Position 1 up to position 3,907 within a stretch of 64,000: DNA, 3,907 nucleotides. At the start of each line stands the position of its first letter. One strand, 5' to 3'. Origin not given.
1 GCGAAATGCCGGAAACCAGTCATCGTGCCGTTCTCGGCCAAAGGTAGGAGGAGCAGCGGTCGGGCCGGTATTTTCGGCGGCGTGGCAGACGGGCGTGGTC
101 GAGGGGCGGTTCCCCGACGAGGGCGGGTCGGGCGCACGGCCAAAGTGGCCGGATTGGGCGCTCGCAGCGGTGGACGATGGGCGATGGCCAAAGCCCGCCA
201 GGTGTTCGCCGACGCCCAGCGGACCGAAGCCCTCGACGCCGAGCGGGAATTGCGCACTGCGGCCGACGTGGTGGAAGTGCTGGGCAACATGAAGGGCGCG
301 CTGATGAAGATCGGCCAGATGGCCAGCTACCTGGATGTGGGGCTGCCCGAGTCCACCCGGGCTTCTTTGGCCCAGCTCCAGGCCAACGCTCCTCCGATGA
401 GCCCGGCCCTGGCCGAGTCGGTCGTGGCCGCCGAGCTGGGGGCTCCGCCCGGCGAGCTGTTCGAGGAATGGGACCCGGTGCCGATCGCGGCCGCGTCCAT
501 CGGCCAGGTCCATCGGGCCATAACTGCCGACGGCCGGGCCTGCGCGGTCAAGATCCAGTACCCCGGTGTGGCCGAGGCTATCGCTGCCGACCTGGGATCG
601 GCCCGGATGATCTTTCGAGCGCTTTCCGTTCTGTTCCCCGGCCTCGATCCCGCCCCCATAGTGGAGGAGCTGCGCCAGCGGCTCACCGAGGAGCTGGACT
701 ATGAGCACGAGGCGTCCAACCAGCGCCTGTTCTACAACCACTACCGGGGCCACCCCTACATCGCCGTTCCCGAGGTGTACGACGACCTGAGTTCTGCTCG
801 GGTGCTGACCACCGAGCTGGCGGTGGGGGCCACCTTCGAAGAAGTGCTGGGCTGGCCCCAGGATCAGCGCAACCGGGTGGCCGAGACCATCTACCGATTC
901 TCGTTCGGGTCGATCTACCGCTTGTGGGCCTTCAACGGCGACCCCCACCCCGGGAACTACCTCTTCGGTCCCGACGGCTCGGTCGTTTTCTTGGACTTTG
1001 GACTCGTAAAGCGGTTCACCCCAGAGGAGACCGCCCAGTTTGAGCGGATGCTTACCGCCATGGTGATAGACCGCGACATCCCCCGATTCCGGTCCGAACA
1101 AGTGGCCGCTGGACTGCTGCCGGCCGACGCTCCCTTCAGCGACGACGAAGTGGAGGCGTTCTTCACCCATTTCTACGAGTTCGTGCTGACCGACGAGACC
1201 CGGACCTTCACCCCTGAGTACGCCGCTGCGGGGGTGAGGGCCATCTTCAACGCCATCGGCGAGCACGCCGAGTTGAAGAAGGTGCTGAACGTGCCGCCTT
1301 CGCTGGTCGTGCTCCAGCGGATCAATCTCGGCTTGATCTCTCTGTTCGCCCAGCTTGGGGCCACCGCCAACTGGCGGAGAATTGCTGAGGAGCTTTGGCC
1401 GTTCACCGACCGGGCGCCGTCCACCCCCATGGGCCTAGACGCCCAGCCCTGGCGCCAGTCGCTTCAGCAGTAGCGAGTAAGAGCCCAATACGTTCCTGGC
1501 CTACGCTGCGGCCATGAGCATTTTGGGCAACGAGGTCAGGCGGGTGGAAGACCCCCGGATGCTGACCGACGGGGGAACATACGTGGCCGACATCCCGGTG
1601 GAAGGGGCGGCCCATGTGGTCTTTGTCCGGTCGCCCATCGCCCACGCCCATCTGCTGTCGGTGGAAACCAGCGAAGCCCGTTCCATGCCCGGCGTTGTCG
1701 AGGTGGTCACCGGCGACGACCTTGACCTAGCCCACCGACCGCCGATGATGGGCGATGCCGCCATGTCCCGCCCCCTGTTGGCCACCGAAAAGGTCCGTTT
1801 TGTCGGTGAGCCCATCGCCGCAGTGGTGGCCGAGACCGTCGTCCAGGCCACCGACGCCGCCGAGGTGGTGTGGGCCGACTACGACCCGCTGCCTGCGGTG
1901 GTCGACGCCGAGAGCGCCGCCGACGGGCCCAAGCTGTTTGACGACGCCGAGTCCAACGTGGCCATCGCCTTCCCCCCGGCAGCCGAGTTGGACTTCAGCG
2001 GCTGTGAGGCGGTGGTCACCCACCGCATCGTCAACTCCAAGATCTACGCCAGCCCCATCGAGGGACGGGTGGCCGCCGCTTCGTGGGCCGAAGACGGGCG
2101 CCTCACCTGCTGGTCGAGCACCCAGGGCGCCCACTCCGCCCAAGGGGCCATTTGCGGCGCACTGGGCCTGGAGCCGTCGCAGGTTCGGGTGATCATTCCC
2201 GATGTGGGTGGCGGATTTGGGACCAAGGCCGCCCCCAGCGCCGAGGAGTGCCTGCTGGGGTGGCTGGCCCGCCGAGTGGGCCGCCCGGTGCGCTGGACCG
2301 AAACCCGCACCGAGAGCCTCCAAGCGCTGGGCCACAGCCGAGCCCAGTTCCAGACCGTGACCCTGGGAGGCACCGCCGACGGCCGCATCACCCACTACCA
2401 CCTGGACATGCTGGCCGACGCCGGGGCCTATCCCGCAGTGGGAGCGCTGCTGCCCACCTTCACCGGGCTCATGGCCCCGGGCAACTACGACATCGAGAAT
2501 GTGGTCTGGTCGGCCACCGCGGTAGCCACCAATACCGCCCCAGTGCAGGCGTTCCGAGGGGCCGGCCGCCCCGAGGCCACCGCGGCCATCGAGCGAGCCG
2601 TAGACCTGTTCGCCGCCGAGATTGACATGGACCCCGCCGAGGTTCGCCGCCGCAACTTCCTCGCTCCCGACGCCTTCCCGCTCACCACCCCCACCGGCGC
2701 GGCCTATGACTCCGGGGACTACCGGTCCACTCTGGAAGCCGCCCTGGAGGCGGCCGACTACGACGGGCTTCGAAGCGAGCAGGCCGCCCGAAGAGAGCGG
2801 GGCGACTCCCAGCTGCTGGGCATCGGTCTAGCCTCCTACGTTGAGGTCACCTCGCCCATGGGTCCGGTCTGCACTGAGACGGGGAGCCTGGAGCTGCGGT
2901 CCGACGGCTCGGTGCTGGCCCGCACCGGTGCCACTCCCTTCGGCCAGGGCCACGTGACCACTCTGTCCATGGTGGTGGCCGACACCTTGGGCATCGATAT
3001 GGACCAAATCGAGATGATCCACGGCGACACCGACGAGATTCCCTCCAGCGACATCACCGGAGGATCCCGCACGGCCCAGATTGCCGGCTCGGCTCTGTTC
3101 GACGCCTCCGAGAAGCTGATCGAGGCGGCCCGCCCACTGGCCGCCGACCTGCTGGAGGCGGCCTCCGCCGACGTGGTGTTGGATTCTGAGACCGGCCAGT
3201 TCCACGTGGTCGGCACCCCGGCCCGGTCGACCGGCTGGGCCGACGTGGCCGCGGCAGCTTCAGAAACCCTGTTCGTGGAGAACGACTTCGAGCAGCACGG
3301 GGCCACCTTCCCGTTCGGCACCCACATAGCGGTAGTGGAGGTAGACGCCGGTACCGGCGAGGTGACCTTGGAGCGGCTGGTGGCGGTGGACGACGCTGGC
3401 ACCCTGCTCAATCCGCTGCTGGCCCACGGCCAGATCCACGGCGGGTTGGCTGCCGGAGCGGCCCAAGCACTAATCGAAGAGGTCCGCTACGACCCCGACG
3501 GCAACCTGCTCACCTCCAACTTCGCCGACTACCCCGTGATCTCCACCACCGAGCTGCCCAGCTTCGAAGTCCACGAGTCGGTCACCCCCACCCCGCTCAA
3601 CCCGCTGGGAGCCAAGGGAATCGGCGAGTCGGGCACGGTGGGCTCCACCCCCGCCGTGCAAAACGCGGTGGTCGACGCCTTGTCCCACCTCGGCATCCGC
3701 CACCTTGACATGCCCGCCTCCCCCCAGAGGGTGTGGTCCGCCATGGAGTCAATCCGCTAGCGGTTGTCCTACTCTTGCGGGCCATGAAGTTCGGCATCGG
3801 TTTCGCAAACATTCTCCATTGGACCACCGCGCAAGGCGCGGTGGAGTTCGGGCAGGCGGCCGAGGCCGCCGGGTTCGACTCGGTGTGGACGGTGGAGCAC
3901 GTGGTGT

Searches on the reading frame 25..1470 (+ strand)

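Call 23: search_protein_families(library=pfam, proteins=[window:25-1470:+], max_evalue=0.00001)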
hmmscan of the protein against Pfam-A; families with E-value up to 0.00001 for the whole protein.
window:25-1470:+ (482 aa): 1 family
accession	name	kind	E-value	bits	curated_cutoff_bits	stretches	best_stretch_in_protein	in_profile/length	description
PF03109.22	ABC1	-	2.1e-61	207.6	22.9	1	117-351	1-236/244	ABC1 atypical kinase-like domain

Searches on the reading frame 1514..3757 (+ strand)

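Call 23: search_protein_families(library=pfam, proteins=[window:1514-3757:+], max_evalue=0.00001)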
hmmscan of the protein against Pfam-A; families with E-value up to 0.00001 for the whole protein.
window:1514-3757:+ (748 aa): 3 families
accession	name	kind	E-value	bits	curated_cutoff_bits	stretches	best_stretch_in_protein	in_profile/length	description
PF20256.3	MoCoBD_2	-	1.3e-73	248.4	27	1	410-682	2-283/283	Molybdopterin cofactor-binding domain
PF02738.23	MoCoBD_1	-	2.2e-71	240.2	27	1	158-382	19-244/244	Molybdopterin cofactor-binding domain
PF01315.27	Ald_Xan_dh_C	-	5.4e-29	101.2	31.3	1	21-127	4-110/110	Aldehyde oxidase and xanthine dehydrogenase, a/b hammerhead domain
